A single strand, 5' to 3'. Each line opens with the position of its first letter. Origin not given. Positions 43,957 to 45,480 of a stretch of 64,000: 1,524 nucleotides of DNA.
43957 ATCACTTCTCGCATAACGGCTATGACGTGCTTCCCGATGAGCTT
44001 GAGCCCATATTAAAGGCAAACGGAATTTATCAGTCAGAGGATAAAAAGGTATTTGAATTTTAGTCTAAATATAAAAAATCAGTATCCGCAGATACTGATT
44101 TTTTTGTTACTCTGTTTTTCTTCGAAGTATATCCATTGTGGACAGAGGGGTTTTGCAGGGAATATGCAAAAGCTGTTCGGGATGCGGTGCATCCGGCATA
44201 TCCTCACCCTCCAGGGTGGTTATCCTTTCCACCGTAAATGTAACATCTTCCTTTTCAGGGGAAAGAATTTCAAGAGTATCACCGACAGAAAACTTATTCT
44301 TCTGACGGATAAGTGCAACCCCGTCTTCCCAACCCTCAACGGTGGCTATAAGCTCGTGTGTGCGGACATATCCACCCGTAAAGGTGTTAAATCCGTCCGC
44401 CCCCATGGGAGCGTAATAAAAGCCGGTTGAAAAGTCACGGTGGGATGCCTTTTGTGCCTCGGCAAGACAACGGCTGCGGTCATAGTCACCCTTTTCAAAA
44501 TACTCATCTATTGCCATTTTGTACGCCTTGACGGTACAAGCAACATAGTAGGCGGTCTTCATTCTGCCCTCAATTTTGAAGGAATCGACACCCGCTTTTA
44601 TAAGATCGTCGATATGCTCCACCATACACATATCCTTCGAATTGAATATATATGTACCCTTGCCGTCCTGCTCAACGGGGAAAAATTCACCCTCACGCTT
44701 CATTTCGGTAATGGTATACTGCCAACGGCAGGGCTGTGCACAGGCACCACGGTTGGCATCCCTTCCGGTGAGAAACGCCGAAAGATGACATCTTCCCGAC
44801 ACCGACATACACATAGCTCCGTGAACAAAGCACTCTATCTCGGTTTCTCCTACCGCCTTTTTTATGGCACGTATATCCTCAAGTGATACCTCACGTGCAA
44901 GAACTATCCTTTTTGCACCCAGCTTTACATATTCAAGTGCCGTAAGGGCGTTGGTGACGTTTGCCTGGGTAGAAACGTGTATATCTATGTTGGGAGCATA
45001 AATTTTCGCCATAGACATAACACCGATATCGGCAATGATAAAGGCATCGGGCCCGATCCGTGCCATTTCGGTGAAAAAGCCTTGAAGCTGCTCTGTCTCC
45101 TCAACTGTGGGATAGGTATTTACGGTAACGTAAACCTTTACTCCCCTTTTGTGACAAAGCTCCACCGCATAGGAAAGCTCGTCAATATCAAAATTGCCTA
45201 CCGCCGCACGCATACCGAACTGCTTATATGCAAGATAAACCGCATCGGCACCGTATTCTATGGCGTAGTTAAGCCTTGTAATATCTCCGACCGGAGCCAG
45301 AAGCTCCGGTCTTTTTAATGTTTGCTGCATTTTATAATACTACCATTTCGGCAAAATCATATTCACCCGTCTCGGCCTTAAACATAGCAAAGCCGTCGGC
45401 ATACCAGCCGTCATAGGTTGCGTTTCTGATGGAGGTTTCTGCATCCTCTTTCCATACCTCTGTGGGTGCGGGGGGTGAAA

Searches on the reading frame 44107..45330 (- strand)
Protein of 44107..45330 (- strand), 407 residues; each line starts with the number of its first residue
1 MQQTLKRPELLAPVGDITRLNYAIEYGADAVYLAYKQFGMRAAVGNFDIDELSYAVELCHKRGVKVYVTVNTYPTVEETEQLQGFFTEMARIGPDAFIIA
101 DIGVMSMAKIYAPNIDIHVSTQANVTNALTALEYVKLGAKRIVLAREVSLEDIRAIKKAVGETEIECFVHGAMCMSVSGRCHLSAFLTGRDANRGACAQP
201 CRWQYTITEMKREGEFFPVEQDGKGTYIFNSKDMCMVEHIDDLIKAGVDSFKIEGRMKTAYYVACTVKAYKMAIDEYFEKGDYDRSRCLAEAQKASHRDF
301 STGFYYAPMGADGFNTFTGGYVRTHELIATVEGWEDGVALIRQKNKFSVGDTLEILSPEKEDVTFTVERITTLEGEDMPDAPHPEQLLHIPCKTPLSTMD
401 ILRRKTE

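Call 65: list_cluster_members(proteins=[window:44107-45330:-, window:45332-46531:-, L001:4944-5774:-])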
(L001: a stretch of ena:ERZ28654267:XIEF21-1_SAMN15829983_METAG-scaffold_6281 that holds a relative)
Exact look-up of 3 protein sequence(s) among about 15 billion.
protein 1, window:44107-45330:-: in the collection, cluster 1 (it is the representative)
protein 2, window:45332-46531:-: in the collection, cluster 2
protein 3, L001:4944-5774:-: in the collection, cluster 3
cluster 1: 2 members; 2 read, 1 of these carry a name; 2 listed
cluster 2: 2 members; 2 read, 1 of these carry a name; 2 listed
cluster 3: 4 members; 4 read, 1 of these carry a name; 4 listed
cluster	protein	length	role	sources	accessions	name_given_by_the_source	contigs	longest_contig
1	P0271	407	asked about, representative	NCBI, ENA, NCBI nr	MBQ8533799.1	MAG: U32 family peptidase [Clostridia bacterium] | U32 family peptidase [Clostridia bacterium]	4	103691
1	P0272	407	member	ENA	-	-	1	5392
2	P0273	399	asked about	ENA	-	-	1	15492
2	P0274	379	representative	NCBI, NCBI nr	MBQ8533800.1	MAG: hypothetical protein IJ462_03105 [Clostridia bacterium] | hypothetical protein [Clostridia bacterium]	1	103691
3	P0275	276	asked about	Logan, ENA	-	-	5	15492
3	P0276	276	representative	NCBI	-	-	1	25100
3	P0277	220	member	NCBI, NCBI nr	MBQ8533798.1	MAG: MBL fold metallo-hydrolase [Clostridia bacterium] | MBL fold metallo-hydrolase [Clostridia bacterium]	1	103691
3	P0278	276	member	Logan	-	-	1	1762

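Call 66: find_encoding_contigs(protein=P0276, flank=10000, max_places=3)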
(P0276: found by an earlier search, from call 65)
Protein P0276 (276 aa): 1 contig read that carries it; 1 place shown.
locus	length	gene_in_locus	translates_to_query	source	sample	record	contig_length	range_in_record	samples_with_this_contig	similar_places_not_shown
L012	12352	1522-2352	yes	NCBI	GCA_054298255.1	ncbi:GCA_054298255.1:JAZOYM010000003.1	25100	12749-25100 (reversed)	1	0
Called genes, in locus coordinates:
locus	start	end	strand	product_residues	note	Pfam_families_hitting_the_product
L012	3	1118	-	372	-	?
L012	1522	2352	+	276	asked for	PF12706:Lactamase_B_2, PF23023:Anti-Pycsar_Apyc1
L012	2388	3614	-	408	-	PF01136:Peptidase_U32, PF16325:Peptidase_U32_C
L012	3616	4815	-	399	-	-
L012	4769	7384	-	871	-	PF02837:Glyco_hydro_2_N, PF02836:Glyco_hydro_2_C, PF02929:Bgal_small_N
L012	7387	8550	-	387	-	PF01168:Ala_racemase_N, PF00842:Ala_racemase_C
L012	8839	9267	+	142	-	PF00572:Ribosomal_L13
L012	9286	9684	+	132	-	PF00380:Ribosomal_S9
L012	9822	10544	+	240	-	-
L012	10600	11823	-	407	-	PF02073:Peptidase_M29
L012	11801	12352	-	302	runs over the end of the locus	PF00892:EamA, PF03151:TPT (weak), PF00892:EamA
